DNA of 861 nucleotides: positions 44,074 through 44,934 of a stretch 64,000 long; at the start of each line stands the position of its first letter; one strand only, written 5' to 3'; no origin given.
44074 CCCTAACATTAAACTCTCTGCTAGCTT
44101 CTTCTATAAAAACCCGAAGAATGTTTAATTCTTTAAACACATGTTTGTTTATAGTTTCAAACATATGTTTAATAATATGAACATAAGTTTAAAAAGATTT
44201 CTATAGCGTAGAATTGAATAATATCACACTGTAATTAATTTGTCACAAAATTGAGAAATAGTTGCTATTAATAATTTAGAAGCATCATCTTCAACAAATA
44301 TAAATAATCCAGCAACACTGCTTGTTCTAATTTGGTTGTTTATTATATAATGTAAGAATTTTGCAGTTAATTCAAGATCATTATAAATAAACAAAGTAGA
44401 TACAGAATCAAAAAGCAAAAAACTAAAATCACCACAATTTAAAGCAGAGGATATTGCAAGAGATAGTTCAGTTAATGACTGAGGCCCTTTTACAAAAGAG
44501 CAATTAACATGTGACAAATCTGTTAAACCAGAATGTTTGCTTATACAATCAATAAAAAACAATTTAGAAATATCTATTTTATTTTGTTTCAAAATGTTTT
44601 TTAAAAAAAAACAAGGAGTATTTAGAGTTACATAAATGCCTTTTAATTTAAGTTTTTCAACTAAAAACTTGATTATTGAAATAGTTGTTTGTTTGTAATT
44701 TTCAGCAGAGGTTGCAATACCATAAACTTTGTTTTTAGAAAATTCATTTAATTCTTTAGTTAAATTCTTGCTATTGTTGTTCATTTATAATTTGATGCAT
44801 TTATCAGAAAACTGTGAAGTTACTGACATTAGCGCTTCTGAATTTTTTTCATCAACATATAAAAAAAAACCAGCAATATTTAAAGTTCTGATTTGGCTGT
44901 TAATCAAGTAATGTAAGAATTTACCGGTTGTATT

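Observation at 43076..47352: Cluster of one wHTH-KaiC ATPase, three P-loop-less KaiC-like paralogs, two tandem RHH proteins and a palindromic operator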

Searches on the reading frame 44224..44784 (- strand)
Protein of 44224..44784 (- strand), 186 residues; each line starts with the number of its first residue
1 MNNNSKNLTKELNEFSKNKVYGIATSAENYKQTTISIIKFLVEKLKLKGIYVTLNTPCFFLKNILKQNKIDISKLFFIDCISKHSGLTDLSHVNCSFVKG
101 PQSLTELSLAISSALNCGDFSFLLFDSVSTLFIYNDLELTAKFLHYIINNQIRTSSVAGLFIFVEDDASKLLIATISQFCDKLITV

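Call 3: search_protein_families(library=pfam, proteins=[window:44224-44784:-], max_evalue=1)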
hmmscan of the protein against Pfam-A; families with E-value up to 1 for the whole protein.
window:44224-44784:- (186 aa): 3 families
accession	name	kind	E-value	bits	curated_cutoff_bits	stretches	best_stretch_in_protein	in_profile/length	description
PF24336.1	DUF7504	-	6.9e-07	30.3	27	1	97-186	83-179/179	Family of unknown function (DUF7504)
PF05763.18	DUF835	-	0.0013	19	33.1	1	100-149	57-106/136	Protein of unknown function (DUF835)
PF06745.19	ATPase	-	0.022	14.6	26.6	1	34-163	33-162/231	KaiC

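Call 14: find_homologous_proteins(query=window:44224-44784:-)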
Query window:44224-44784:- (186 aa): 26 proteins with E <= 0.001 among 244 candidates.
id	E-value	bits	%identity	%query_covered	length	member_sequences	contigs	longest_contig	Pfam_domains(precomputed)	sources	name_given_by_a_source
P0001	3.9e-112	390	100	100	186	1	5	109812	PF24336.2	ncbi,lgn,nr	ncbi:hypothetical protein HYV79_01730 [Candidatus Woesearchaeota archaeon]|nr:hypothetical protein [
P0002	9.3e-46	174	52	96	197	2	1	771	PF06745.20,PF24336.2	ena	-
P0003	8.3e-44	168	47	96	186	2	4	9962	PF06745.20,PF24336.2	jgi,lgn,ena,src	-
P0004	1.4e-43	167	50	96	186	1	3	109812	PF24336.2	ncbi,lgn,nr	ncbi:hypothetical protein HYV79_01735 [Candidatus Woesearchaeota archaeon]|nr:hypothetical protein [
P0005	1.0e-37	148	47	88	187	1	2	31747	-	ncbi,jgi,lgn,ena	-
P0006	2.8e-35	140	44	99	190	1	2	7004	PF06745.20,PF24336.2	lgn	-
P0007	1.2e-34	138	43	97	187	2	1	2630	PF06745.20,PF24336.2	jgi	jgi:KaiC/GvpD/RAD55 family RecA-like ATPase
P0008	7.8e-34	135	41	97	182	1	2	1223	PF06745.20,PF24336.2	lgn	-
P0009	4.5e-32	129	47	86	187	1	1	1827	PF06745.20,PF24336.2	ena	-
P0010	1.8e-30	124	40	98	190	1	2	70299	PF06745.20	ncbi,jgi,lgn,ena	-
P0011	3.9e-30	123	42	89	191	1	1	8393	-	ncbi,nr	ncbi:hypothetical protein HY492_01685 [Candidatus Woesearchaeota archaeon]|nr:hypothetical protein [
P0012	4.6e-30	123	36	96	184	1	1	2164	PF06745.20,PF05763.19,PF24336.2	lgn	-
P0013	3.2e-28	117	39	90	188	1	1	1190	PF06745.20,PF05763.19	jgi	jgi:archaellum biogenesis ATPase FlaH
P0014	7.6e-26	109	36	97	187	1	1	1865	PF06745.20,PF24336.2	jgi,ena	-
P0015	1.7e-25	108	41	85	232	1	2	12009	PF24336.2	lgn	-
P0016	9.1e-25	106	36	88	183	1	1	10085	PF06745.20,PF24336.2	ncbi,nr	ncbi:MAG: hypothetical protein HY930_03090 [Euryarchaeota archaeon]|nr:hypothetical protein [Euryarc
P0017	4.1e-23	100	33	98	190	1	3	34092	PF24336.2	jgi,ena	-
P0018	6.3e-23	100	34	84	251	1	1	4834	PF06745.20,PF24336.2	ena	-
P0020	4.1e-21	94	34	87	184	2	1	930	PF06745.20,PF24336.2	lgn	-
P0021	6.8e-20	90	31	94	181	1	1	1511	PF06745.20,PF24336.2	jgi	jgi:KaiC/GvpD/RAD55 family RecA-like ATPase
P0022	1.1e-17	83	35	95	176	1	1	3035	PF06745.20,PF24336.2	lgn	-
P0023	3.2e-17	81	31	88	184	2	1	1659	PF05763.19,PF24336.2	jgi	-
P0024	5.4e-17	80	34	84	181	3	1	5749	PF24336.2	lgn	-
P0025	7.9e-16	77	38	72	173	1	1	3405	PF24336.2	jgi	jgi:archaellum biogenesis ATPase FlaH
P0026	6.0e-14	70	37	66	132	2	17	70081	PF24336.2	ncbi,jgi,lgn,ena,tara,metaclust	jgi:hypothetical protein|tara:strand:+ start:2207 stop:2605 length:399 start_codon:yes stop_codon:ye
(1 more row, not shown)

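Call 16: find_encoding_contigs(protein=P0010, flank=8000, max_places=3)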
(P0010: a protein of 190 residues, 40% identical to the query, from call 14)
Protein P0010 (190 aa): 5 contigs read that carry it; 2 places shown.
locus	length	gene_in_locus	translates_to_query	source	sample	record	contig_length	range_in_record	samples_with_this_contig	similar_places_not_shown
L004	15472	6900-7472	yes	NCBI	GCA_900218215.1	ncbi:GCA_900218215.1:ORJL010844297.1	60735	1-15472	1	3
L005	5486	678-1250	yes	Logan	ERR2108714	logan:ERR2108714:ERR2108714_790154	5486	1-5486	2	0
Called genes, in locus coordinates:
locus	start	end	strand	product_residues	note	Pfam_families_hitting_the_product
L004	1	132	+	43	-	?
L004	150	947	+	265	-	PF01170:UPF0020 (weak), PF02384:N6_Mtase, PF20473:MmeI_Mtase, PF07669:Eco57I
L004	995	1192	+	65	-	-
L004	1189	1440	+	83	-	PF05016:ParE_toxin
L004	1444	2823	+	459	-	PF01420:Methylase_S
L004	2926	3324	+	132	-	PF02661:Fic (weak)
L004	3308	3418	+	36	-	-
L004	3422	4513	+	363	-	PF00579:tRNA-synt_1b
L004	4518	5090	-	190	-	PF02163:Peptidase_M50 (faint)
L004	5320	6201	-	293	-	PF13518:HTH_28 (faint), PF00665:rve (weak), PF13683:rve_3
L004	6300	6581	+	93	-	PF14512:TM1586_NiRdase (weak), PF00881:Nitroreductase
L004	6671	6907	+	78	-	PF14512:TM1586_NiRdase (weak)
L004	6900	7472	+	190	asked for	PF06745:ATPase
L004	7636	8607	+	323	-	PF00297:Ribosomal_L3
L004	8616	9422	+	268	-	PF00573:Ribosomal_L4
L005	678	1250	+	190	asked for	PF06745:ATPase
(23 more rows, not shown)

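Call 17: find_encoding_contigs(protein=P0005, flank=8000, max_places=3)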
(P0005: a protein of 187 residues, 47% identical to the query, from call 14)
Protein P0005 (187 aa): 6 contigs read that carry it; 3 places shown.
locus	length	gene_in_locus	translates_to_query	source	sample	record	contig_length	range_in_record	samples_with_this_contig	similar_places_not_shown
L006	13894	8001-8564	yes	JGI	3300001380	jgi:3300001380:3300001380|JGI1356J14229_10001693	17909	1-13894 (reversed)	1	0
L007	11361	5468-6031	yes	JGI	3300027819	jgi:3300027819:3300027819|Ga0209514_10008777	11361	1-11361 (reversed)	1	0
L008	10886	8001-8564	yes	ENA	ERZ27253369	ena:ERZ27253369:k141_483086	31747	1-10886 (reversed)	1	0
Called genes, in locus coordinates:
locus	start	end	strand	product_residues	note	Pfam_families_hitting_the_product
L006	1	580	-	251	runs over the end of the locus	PF04439:Adenyl_transf (weak)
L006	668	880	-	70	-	-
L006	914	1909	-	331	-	PF00297:Ribosomal_L3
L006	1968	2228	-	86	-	-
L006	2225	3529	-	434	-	-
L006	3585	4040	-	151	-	PF00411:Ribosomal_S11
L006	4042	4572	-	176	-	PF01479:S4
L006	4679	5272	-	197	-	PF00416:Ribosomal_S13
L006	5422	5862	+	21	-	-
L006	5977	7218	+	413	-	PF13173:AAA_14, PF13635:DUF4143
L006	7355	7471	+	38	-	-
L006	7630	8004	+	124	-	-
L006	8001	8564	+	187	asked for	-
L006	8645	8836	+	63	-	-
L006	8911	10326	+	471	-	PF06745:ATPase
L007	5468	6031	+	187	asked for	-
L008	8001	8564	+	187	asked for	-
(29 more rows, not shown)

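Call 18: find_encoding_contigs(protein=P0017, flank=8000, max_places=3)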
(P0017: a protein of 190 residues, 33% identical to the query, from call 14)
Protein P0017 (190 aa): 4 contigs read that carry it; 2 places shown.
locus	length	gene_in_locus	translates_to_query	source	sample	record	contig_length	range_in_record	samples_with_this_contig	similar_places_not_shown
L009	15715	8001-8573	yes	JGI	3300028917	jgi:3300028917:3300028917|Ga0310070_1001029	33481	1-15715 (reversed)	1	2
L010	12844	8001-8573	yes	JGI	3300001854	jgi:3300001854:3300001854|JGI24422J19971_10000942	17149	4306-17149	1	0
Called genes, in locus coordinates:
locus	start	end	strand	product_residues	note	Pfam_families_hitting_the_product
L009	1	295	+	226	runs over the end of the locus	PF13298:LigD_N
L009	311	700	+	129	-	PF10025:DUF2267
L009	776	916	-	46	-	-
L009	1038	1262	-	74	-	PF24434:DUF7557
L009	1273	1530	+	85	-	-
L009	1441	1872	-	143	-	-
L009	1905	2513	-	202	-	-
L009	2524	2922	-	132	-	PF00085:Thioredoxin, PF13098:Thioredoxin_2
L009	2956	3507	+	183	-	PF00011:HSP20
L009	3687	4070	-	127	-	PF01402:RHH_1 (weak), PF08753:NikR_C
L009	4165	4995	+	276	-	PF11449:ArsP_2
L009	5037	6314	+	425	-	PF00815:Histidinol_dh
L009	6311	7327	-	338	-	PF00702:Hydrolase, PF13419:HAD_2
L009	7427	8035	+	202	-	PF06745:ATPase, PF24336:DUF7504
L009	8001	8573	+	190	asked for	PF24336:DUF7504 (weak)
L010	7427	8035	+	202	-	PF06745:ATPase, PF24336:DUF7504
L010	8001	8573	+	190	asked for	PF24336:DUF7504 (weak)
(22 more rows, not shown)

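Call 28: search_protein_families(library=ncbifam, proteins=[window:44224-44784:-], max_evalue=1)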
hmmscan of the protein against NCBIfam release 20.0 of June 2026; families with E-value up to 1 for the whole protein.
window:44224-44784:- (186 aa): 1 family
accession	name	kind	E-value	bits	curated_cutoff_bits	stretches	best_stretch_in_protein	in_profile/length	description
NF003164.0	PRK04147.1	equivalog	0.065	12.5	281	1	32-69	24-61/294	N-acetylneuraminate lyase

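Call 32: find_related_loci(query=A3, collection=genome_contigs, flank=8000)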
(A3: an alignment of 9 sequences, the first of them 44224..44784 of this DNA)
Query A3 (186 aa) in genome_contigs; peptide patterns used: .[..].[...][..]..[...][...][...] (x = any residue, [..] = any of these).
113 stretches matched a pattern; 107 encode a relative of the query (tblastn E <= 1e-3); the best 80 are kept; 80 distinct loci.
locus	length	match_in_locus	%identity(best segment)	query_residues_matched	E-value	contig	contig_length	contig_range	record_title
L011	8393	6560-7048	42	16-181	5e-35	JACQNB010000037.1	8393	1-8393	MAG: Candidatus Woesearchaeota archaeon isolate NC_groundwater_1244_Ag_S-0.1um_55_21 S_p1_S3_coassembly_k141_775995, who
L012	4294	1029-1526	38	17-181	2e-34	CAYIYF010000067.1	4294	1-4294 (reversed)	MAG TPA_asm: Candidatus Woesearchaeota archaeon isolate ERP119705_co6_818 genome assembly, contig: NODE_37423_length_429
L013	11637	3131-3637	36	10-181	6e-33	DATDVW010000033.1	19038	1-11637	MAG TPA_asm: Candidatus Nanoarchaeia archaeon isolate SMAG_U8094 k141_988781, whole genome shotgun sequence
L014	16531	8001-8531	38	5-181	1e-32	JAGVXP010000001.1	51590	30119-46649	Candidatus Woesearchaeota archaeon isolate RIFCSPHIGHO2_02_FULL_36_13 rifcsphigho2_02_scaffold_778, whole genome shotgun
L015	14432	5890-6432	37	1-181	1e-32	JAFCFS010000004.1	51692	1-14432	Candidatus Woesearchaeota archaeon isolate Meg22_1618_Bin_98 Meg22_1618_Bin_98_scaffold_1327, whole genome shotgun seque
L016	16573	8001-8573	32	3-186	5e-32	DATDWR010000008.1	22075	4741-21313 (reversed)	MAG TPA_asm: Candidatus Nanoarchaeia archaeon isolate SMAG_U8117 k141_464739, whole genome shotgun sequence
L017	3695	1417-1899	37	23-181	4e-32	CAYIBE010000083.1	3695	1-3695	MAG TPA_asm: Candidatus Woesearchaeota archaeon isolate ERP119705_co1_791 genome assembly, contig: NODE_49683_length_369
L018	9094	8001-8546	37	4-181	6e-32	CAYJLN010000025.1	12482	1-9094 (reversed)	MAG TPA_asm: Candidatus Woesearchaeota archaeon isolate ERP125453_co1_106 genome assembly, contig: NODE_5610_length_1248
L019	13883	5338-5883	34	5-181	1e-31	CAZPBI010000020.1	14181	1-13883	MAG TPA_asm: Candidatus Woesearchaeota archaeon isolate SRP269290_co3_813 genome assembly, contig: NODE_4940_length_1418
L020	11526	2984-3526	36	1-181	4e-31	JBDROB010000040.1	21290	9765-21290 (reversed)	MAG: Candidatus Woesearchaeota archaeon isolate MEGAHIT-group-1.927 k141_3826773, whole genome shotgun sequence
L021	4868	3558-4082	36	6-186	1e-30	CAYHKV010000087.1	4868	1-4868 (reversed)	MAG TPA_asm: uncultured Methanosarcinales archaeon isolate ERP119705_co13_634 genome assembly, contig: NODE_22190_length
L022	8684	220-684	39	26-181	1e-30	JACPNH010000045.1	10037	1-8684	MAG: Candidatus Woesearchaeota archaeon isolate NC_groundwater_570_Ag_S-0.1um_32_8 S35_SO-1_scaffold_577553, whole genom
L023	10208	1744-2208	39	26-181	1e-30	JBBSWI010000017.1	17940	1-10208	MAG: Nanoarchaeota archaeon isolate H43-bin028_1 H43_bin028_1_000000000017, whole genome shotgun sequence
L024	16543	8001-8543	35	1-181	2e-30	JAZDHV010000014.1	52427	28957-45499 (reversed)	MAG: Candidatus Woesearchaeota archaeon isolate MEGAHIT-group-0.358 k141_16200521, whole genome shotgun sequence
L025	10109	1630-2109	36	26-184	1e-30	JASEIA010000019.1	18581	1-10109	MAG: Nanoarchaeota archaeon isolate Yes70-37 NODE_19_length_18581_cov_6.391342, whole genome shotgun sequence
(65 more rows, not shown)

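Call 41: find_encoding_contigs(protein=P0003, flank=8000, max_places=3)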
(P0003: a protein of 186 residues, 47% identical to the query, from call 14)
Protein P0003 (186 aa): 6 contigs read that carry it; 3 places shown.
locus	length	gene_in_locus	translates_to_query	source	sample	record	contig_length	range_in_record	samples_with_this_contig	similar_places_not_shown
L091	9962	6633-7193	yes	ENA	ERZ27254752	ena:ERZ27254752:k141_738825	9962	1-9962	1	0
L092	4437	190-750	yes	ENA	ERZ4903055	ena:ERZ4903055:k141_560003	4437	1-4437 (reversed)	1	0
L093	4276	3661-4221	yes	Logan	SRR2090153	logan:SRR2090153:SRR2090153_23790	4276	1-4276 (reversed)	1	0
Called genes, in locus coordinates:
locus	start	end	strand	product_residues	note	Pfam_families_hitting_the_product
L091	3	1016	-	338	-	?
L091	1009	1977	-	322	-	PF06745:ATPase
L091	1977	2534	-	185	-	PF27359:TP_0179 (weak)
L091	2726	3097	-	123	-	-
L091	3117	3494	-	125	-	-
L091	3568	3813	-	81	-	-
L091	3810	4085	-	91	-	PF19447:DUF5985 (weak)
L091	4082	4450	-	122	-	-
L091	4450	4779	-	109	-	-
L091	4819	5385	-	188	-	PF06745:ATPase (weak), PF24336:DUF7504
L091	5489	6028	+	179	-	PF06745:ATPase (weak)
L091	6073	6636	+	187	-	PF14512:TM1586_NiRdase (weak), PF00881:Nitroreductase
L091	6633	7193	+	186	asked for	PF06745:ATPase (weak), PF24336:DUF7504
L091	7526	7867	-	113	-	-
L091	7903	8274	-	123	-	-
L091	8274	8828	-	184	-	PF24336:DUF7504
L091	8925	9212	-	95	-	-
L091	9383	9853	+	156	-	-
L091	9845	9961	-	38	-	?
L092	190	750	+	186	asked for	PF06745:ATPase (weak), PF24336:DUF7504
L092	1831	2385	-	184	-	PF24336:DUF7504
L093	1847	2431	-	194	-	PF06745:ATPase (weak), PF24336:DUF7504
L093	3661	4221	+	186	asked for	PF06745:ATPase (weak), PF24336:DUF7504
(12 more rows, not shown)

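Call 42: find_encoding_contigs(protein=P0006, flank=8000, max_places=3)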
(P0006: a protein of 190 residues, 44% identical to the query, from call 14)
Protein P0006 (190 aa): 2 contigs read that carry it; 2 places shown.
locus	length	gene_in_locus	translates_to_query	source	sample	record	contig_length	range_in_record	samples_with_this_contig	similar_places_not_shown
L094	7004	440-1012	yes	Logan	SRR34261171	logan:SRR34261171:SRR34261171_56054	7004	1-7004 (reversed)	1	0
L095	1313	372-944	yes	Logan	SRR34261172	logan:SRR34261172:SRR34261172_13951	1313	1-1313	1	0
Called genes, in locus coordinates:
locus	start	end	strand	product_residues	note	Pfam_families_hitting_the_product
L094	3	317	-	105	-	?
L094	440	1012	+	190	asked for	PF06745:ATPase (weak), PF24336:DUF7504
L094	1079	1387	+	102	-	-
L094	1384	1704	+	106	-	-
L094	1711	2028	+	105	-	-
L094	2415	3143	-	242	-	PF00215:OMPdecase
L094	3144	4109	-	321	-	-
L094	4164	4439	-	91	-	-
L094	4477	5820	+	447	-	-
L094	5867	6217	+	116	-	-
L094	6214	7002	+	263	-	?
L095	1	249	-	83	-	?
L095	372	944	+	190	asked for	PF06745:ATPase (weak), PF24336:DUF7504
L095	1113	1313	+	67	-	?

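Call 51: predict_structure(alignment_id=A2)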
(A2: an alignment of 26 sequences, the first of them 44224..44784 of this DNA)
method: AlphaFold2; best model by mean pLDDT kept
length: 186 residues; sequences in the alignment: 26
mean_pLDDT: 93.2   pTM: 0.89
mean pLDDT of the five models: 93.2, 92.1, 91.7, 91.4, 91.3
residues with pLDDT >= 90: 163; 70-90: 16; 50-70: 7; < 50: 0
segments of 3 or more residues with pLDDT < 50: none
pLDDT, mean of each block of 10 residues (from residue 1): 78 94 96 96 98 94 96 97 78 87 97 97 95 94 97 97 91 93 95
secondary structure, 60 per line:
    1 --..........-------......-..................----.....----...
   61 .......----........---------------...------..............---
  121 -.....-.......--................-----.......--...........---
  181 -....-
elements in order: H3-12 E20-25 H27-44 E49-53 H58-67 E75-79 E95-97 H104-117 E122-126 H128-134 H137-152 E158-164 H167-177 E182-185

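Call 53: search_solved_structures(query=A2, max_evalue=1)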
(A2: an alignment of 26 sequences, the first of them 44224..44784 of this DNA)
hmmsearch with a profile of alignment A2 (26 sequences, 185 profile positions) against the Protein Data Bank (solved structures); distinct sequences matched with E-value up to 1: 8.
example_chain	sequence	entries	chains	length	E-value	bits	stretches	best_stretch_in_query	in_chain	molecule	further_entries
8zn5_B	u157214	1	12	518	4.8e-06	29.5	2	35-160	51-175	KaiC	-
4yds_A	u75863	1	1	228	0.0049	19.7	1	109-184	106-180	Flagella-related protein H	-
8zn6_F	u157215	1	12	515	0.079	15.7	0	102-159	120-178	KaiC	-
2dr3_A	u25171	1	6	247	0.08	15.7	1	44-152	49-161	UPF0273 protein PH0284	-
6z2c_A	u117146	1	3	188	0.88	12.3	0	15-74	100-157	Neutrophil gelatinase-associated lipocalin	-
9kt0_A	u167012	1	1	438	0.95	12.2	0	12-91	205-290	PcApiGT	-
9ksv_A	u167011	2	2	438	0.96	12.2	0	12-91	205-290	PcApiGT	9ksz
7wdc_A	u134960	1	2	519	0.97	12.2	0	110-183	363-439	Circadian clock protein kinase KaiC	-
